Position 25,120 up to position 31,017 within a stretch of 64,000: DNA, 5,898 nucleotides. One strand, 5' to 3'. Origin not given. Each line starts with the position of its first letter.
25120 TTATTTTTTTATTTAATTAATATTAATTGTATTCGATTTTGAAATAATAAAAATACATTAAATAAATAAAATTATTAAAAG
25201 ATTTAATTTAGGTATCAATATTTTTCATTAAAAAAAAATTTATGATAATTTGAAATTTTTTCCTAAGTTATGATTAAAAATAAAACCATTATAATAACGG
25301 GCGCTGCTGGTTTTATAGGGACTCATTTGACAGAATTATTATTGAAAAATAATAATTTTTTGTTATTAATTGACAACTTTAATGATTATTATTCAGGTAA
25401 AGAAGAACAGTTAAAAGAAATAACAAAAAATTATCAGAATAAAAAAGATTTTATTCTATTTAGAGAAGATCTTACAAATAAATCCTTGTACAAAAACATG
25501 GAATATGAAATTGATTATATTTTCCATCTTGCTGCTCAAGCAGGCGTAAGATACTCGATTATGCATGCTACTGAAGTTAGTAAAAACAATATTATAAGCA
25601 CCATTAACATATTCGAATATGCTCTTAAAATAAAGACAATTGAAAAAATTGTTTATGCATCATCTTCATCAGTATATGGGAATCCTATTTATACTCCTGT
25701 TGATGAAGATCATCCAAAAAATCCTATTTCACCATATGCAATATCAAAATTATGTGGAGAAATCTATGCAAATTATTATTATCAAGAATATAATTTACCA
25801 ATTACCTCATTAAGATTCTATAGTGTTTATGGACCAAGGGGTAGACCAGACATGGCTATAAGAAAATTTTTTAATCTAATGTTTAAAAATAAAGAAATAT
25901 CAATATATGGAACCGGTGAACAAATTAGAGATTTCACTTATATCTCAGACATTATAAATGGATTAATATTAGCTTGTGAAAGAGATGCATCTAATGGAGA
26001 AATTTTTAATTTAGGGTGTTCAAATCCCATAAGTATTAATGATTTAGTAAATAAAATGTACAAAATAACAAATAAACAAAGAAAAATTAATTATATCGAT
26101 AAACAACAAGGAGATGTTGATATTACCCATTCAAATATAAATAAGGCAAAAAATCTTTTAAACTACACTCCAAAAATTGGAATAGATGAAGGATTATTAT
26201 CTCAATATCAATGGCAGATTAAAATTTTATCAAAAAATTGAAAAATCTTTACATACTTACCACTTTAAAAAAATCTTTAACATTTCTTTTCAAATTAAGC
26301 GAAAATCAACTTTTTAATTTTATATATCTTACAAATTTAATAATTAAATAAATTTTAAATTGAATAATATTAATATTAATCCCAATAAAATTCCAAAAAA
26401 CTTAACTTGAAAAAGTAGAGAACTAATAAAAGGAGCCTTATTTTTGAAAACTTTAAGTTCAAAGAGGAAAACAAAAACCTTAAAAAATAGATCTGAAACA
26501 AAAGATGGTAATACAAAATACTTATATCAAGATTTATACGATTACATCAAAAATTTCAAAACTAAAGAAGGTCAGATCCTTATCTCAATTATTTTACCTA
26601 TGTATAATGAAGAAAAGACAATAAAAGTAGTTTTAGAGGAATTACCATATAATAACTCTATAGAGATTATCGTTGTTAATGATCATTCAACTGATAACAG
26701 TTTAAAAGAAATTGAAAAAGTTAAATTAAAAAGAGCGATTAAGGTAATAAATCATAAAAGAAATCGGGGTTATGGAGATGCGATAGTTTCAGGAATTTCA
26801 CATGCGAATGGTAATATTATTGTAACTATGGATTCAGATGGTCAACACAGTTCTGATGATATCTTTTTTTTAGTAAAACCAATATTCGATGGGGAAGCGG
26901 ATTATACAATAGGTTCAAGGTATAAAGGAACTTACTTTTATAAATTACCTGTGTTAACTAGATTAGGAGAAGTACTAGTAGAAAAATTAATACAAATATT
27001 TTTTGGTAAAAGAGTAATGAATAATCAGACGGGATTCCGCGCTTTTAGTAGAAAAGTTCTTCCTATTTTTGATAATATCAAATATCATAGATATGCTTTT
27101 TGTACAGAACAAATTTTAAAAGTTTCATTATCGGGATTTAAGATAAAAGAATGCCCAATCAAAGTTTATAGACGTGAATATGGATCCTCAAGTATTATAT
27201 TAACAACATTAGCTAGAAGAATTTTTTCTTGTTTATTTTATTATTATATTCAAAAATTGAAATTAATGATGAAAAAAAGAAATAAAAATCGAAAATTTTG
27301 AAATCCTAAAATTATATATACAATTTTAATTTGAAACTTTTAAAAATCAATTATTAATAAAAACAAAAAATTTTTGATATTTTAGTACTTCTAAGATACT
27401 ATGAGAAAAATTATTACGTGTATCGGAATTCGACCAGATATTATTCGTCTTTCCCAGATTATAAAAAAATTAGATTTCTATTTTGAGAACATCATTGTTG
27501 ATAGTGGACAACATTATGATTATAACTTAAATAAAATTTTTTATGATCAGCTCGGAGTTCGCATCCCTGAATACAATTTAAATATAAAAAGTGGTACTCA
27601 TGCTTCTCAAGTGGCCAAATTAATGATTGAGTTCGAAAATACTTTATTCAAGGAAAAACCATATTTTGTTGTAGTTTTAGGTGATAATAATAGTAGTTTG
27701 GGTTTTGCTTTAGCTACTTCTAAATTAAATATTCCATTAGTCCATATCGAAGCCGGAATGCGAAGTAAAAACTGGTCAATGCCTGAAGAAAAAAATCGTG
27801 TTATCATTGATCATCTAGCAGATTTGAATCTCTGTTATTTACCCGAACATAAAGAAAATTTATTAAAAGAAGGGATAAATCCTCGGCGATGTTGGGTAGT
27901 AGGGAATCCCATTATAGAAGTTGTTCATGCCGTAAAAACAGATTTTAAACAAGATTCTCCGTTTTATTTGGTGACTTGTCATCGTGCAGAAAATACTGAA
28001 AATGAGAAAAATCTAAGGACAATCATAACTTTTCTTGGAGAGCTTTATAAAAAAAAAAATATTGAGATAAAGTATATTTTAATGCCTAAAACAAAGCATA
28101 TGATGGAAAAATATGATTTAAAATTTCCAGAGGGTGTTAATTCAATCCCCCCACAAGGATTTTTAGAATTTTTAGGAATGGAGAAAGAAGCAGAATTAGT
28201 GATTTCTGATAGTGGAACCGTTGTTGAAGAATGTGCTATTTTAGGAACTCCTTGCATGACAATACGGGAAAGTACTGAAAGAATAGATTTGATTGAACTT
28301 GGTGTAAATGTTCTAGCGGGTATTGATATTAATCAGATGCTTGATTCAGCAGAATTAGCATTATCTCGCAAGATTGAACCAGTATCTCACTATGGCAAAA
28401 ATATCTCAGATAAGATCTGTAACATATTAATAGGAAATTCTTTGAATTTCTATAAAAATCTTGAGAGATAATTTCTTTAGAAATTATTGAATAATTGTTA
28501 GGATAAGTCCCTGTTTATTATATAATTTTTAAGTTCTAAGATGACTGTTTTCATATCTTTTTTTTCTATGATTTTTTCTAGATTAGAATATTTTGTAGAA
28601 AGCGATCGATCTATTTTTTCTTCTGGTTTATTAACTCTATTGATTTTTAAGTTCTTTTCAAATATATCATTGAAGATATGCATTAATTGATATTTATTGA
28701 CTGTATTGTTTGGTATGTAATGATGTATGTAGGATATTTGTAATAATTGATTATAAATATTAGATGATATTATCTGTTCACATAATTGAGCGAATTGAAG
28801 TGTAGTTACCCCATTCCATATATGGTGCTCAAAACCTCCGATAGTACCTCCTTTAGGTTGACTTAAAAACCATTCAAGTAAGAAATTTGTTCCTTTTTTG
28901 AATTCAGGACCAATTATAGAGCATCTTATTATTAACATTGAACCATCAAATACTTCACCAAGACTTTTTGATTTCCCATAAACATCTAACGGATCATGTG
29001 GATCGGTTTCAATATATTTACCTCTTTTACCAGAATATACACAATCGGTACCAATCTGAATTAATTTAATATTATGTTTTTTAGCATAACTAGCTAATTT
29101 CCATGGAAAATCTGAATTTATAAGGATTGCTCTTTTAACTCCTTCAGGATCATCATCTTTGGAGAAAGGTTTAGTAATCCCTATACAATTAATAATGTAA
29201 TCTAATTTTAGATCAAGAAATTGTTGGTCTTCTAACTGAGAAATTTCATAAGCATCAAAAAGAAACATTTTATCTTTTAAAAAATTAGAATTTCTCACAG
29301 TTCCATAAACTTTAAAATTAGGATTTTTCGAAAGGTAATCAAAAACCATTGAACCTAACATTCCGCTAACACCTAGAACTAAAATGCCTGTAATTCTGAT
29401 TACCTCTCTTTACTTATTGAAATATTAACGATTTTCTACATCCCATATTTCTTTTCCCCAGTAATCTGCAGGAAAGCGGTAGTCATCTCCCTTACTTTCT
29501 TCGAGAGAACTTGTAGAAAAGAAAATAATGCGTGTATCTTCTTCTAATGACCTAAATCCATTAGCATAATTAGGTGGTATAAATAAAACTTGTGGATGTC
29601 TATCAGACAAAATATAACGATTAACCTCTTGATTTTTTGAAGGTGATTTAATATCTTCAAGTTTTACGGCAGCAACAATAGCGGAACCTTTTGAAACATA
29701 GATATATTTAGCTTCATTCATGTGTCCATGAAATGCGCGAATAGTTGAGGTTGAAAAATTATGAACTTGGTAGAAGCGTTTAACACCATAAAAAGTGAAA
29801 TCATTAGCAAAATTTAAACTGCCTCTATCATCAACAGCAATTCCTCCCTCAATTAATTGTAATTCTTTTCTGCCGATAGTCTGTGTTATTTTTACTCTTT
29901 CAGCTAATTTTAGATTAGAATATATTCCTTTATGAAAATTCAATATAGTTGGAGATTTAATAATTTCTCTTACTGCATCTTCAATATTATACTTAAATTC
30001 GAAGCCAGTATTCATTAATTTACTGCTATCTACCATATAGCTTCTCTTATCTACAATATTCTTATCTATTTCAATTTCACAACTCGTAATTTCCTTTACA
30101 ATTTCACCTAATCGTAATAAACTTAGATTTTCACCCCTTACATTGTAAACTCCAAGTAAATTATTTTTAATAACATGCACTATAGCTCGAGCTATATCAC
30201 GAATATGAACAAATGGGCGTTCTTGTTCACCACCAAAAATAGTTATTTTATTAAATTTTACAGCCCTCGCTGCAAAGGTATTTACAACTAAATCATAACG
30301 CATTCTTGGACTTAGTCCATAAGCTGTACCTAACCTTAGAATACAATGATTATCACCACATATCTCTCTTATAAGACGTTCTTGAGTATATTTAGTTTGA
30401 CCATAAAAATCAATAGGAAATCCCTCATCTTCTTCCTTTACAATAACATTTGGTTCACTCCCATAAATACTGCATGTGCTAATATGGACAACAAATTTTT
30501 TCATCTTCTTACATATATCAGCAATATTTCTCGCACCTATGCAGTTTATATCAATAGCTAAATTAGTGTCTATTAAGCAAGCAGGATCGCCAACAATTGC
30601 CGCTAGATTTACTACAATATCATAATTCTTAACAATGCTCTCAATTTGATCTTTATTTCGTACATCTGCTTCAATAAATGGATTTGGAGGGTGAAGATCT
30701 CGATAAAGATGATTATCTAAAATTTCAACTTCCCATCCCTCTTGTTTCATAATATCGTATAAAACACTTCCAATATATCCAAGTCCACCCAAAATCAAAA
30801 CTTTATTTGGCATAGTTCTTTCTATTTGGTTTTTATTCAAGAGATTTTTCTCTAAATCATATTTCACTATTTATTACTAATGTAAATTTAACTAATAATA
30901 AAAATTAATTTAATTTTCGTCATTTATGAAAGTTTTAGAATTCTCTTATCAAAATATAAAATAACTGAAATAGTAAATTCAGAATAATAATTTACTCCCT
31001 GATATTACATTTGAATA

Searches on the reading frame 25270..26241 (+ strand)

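Call 54: search_protein_families(library=pfam, proteins=[window:25270-26241:+], max_evalue=0.00001)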
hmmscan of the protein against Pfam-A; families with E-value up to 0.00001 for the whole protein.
window:25270-26241:+ (323 aa): 6 families
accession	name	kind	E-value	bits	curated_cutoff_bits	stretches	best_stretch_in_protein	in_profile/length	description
PF16363.11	GDP_Man_Dehyd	-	1.7e-55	189.3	27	1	8-309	1-329/332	GDP-mannose 4,6 dehydratase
PF01370.27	Epimerase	-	1.1e-52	179.3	20.9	1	7-249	1-240/240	NAD dependent epimerase/dehydratase family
PF02719.21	Polysacc_synt_2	-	7e-19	68.5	20.2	1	7-273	1-253/293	Polysaccharide biosynthesis protein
PF01073.25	3Beta_HSD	-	1.8e-17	63.7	22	1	8-237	1-230/280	3-beta hydroxysteroid dehydrogenase/isomerase family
PF07993.18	NAD_binding_4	-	8.9e-11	41.9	20.1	1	9-188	1-209/258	Male sterility protein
PF04321.23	RmlD_sub_bind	-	1.7e-09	37.6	27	1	6-276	2-241/287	RmlD substrate binding domain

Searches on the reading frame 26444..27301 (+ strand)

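Call 54: search_protein_families(library=pfam, proteins=[window:26444-27301:+], max_evalue=0.00001)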
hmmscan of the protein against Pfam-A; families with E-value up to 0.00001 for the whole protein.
window:26444-27301:+ (285 aa): 2 families
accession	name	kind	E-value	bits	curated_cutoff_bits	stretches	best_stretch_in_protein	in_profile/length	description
PF00535.33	Glycos_transf_2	-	5.5e-30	105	23.3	1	48-206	1-164/168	Glycosyl transferase family 2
PF10111.15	Glyco_tranf_2_2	-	7.3e-10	39.2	27.3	1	48-140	1-99/276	Glycosyltransferase like family 2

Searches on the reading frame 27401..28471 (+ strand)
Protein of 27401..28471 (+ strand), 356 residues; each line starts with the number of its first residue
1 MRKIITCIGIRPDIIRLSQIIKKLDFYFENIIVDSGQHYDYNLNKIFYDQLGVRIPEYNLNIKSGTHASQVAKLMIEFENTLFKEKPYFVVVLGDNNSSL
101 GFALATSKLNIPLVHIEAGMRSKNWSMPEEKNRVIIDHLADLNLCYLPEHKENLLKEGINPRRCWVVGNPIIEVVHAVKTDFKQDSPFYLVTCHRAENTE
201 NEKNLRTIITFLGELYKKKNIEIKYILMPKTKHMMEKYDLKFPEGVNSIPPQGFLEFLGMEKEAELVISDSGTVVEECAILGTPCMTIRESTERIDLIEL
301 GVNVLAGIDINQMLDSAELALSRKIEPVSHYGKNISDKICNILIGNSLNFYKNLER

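Call 54: search_protein_families(library=pfam, proteins=[window:27401-28471:+], max_evalue=0.00001)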
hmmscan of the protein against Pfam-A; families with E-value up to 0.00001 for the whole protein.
window:27401-28471:+ (356 aa): 1 family
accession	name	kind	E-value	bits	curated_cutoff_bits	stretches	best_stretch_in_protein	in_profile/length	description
PF02350.25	Epimerase_2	-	4.7e-81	272.8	30.6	1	28-342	9-345/347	UDP-N-acetylglucosamine 2-epimerase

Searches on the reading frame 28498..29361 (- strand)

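Call 54: search_protein_families(library=pfam, proteins=[window:28498-29361:-], max_evalue=0.00001)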
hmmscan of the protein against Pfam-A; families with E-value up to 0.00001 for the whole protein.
window:28498-29361:- (287 aa): 2 families
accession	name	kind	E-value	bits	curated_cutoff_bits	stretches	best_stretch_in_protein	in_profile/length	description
PF04321.23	RmlD_sub_bind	-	2e-17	63.7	27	1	46-243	45-241/287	RmlD substrate binding domain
PF01370.27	Epimerase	-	2e-08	34.4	20.9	1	1-136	9-150/240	NAD dependent epimerase/dehydratase family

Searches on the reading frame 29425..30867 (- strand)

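Call 55: search_protein_families(library=pfam, proteins=[window:29425-30867:-], max_evalue=0.00001)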
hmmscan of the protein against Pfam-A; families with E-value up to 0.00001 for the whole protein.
window:29425-30867:- (480 aa): 6 families
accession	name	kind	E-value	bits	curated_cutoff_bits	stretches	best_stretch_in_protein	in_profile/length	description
PF01370.27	Epimerase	-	1.1e-36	127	20.9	1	23-242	1-238/240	NAD dependent epimerase/dehydratase family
PF04321.23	RmlD_sub_bind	-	3e-26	92.6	27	1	22-247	2-216/287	RmlD substrate binding domain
PF16363.11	GDP_Man_Dehyd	-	2.1e-20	73.9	27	1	24-275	1-280/332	GDP-mannose 4,6 dehydratase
PF00908.23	dTDP_sugar_isom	-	1.8e-10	41.2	27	1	355-453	29-131/168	dTDP-4-dehydrorhamnose 3,5-epimerase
PF01073.25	3Beta_HSD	-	2.5e-10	40.3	22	1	24-185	1-184/280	3-beta hydroxysteroid dehydrogenase/isomerase family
PF07993.18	NAD_binding_4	-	3.8e-09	36.5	20.1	1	72-184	79-209/258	Male sterility protein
